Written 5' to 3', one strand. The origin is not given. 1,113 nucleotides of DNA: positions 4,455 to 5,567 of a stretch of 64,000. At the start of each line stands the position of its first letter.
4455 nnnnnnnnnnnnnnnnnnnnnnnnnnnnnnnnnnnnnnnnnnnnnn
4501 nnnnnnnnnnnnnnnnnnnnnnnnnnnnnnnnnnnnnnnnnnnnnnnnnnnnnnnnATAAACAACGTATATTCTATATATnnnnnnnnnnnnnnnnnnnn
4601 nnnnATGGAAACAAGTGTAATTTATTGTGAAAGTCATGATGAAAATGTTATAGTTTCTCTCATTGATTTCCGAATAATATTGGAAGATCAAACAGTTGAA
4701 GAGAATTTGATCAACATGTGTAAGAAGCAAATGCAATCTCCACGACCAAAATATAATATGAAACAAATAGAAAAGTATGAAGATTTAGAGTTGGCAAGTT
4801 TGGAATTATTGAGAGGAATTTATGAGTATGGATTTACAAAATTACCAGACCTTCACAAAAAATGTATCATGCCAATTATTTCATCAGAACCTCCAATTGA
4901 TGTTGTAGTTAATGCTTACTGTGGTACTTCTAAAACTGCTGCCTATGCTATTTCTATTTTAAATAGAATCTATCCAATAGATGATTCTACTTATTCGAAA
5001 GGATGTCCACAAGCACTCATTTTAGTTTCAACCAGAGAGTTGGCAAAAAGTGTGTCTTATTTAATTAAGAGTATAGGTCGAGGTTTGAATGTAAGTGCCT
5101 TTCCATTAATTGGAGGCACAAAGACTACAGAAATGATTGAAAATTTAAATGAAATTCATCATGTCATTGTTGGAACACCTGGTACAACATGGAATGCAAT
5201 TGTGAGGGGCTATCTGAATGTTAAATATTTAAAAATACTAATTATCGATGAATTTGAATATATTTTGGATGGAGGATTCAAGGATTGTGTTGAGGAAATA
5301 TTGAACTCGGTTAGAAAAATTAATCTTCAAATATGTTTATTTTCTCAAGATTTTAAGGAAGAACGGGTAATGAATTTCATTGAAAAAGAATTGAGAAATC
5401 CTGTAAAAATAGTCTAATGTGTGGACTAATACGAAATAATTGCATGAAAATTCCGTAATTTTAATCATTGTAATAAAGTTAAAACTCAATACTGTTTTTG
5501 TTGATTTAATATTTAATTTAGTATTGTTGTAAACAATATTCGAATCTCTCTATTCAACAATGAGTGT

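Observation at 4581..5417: Stand-alone, catalytically degenerate DEAD-box RecA-1 domain (pseudo-helicase)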

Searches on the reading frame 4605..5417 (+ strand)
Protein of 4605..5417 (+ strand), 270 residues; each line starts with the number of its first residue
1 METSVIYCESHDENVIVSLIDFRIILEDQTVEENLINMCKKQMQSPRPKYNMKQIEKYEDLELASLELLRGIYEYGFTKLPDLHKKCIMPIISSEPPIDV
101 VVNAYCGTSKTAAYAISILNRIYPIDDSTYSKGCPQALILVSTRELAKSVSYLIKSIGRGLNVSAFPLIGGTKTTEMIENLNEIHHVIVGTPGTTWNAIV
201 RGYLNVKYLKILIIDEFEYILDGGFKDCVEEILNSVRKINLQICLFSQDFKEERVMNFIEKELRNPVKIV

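Call 6: search_protein_families(library=pfam, proteins=[window:4605-5414:+], max_evalue=0.1)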
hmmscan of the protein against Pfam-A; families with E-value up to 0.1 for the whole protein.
window:4605-5414:+ (270 aa): 2 families
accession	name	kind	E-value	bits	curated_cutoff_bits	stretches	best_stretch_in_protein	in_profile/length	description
PF00270.35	DEAD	-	9.6e-23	81.2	26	1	85-247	5-157/167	DEAD/DEAH box helicase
PF05621.17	TniB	-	0.005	16.7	22.4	1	200-240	111-150/189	Bacterial TniB protein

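Call 7: search_solved_structures(query=window:4605-5414:+, max_evalue=0.01, show_alignments=2)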
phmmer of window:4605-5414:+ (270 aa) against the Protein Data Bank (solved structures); distinct sequences matched with E-value up to 0.01: 129 (the best 60 are shown).
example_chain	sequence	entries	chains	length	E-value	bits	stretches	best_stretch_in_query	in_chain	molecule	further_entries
2g9n_A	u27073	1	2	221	1.7e-34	122.5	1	55-269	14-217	Eukaryotic initiation factor 4A-I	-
5zbz_A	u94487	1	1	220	1.8e-34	122.5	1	55-269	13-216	Eukaryotic initiation factor 4A-I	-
7ddx_B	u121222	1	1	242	2.3e-34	122.1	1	55-269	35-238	Eukaryotic initiation factor 4A-I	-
5zc9_A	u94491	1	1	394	8.4e-34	120.2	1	55-269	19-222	Eukaryotic initiation factor 4A-I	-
9dts_A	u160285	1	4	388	8.7e-34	120.2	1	55-269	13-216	Eukaryotic initiation factor 4A-I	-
2zu6_A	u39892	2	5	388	8.7e-34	120.2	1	55-269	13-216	Eukaryotic initiation factor 4A-I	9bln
6xki_A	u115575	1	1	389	8.8e-34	120.2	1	55-269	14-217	Eukaryotic initiation factor 4A-I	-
7ppz_B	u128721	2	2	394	9e-34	120.1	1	55-269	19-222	Eukaryotic initiation factor 4A-I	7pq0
6zmw_j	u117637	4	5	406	9.4e-34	120.1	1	55-269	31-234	Eukaryotic initiation factor 4A-I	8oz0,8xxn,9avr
3eiq_A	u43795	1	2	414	9.8e-34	120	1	55-269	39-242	Eukaryotic initiation factor 4A-I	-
8huj_A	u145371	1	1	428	1.1e-33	119.9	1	55-269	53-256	Eukaryotic initiation factor 4A-I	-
3bor_A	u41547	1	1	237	2.9e-32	115.2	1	55-269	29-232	Human initiation factor 4A-II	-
1qva_A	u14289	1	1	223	1.1e-28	103.5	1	52-269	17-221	INITIATION FACTOR 4A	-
1qde_A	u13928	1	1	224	3.7e-28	101.7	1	53-269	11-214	TRANSLATION INITIATION FACTOR 4A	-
2vso_A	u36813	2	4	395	1.2e-27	100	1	53-269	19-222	ATP-DEPENDENT RNA HELICASE EIF4A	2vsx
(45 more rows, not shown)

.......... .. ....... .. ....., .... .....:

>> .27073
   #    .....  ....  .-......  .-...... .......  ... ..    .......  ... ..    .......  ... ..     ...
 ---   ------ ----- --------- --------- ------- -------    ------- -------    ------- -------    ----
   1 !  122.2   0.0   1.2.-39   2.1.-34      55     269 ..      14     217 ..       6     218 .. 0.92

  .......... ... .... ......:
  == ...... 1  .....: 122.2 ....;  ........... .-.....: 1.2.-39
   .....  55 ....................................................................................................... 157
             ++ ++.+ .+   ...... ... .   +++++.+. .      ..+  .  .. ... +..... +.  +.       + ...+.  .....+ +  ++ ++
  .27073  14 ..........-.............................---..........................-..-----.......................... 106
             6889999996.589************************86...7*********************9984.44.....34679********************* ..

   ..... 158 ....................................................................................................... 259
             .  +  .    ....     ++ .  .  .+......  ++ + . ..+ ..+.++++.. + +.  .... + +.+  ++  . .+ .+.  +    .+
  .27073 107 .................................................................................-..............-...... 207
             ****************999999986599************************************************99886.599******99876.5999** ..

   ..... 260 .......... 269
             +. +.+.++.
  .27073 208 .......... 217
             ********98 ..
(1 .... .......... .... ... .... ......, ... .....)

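Call 8: find_homologous_proteins(query=window:4605-5414:+, max_evalue=1e-10)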
Query window:4605-5414:+ (270 aa): 6 proteins with E <= 1e-10 among 910 candidates.
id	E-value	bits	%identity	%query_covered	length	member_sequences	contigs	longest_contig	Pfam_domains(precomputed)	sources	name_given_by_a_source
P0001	1.0e-150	518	100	86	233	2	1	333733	PF00270.36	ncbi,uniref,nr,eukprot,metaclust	ncbi:predicted protein [Naegleria gruberi]|uniref:ATP-dependent RNA helicase n=1 Tax=Naegleria grube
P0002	2.4e-28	117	40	80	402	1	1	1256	PF00270.36,PF00271.38,PF04851.22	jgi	-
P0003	1.7e-22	98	32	80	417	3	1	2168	PF00270.36,PF00271.38,PF04851.22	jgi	-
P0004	7.0e-22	96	35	76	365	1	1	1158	PF00270.36,PF00271.38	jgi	-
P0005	2.4e-21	94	33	83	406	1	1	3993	PF00270.36,PF00271.38,PF22590.3,PF04851.22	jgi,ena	-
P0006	4.7e-13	67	35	61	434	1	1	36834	PF00270.36,PF03880.22,PF00271.38,PF04851.22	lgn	-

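Call 9: find_encoding_contigs(protein=window:4605-5417:+, flank=10000)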
Protein window:4605-5417:+ (270 aa): no gene with exactly this product is on record in the collection.

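Call 17: search_protein_representatives(protein=window:4605-5414:+)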
Query: 270 residues. Proteins with E-value up to 0.001 (for the whole library): 18442; up to 1e-10: 4250; up to 1e-30: 8. The best 150 are listed.
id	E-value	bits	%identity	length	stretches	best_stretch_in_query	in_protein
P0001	3.2e-151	518.2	100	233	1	38-270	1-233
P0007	6.6e-46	173.1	34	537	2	49-269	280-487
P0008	2.6e-45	171.1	31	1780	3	58-252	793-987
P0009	1.0e-44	169.2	33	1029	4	68-269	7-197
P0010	2.2e-43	164.8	44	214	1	52-267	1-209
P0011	1.7e-38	148.7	32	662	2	66-269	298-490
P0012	3.0e-38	148.0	27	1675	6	67-269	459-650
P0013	1.9e-34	135.5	30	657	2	63-269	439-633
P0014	6.2e-30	120.7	39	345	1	52-270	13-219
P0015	1.5e-28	116.2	32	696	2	48-236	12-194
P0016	2.3e-28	115.5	37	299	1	55-269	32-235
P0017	3.2e-28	115.1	30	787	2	45-258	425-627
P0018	3.6e-28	114.9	37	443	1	55-269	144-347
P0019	3.7e-28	114.9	37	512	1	56-269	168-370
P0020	4.2e-28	114.7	38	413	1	49-269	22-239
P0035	2.9e-25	105.4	36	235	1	44-253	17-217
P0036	3.0e-25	105.3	36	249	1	40-269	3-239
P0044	2.6e-24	102.3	35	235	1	53-270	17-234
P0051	9.0e-24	100.5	39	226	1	55-269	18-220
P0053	1.4e-23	99.9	38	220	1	55-268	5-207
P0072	8.2e-23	97.4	32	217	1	51-267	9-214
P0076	1.4e-22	96.6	42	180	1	43-187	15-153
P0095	9.7e-22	93.9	33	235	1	54-265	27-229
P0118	4.5e-21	91.7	34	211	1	56-268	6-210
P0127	7.3e-21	91.0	36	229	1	67-267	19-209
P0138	1.2e-20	90.3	33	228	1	57-270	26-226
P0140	1.3e-20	90.1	36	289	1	53-268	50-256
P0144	1.7e-20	89.8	34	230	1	50-269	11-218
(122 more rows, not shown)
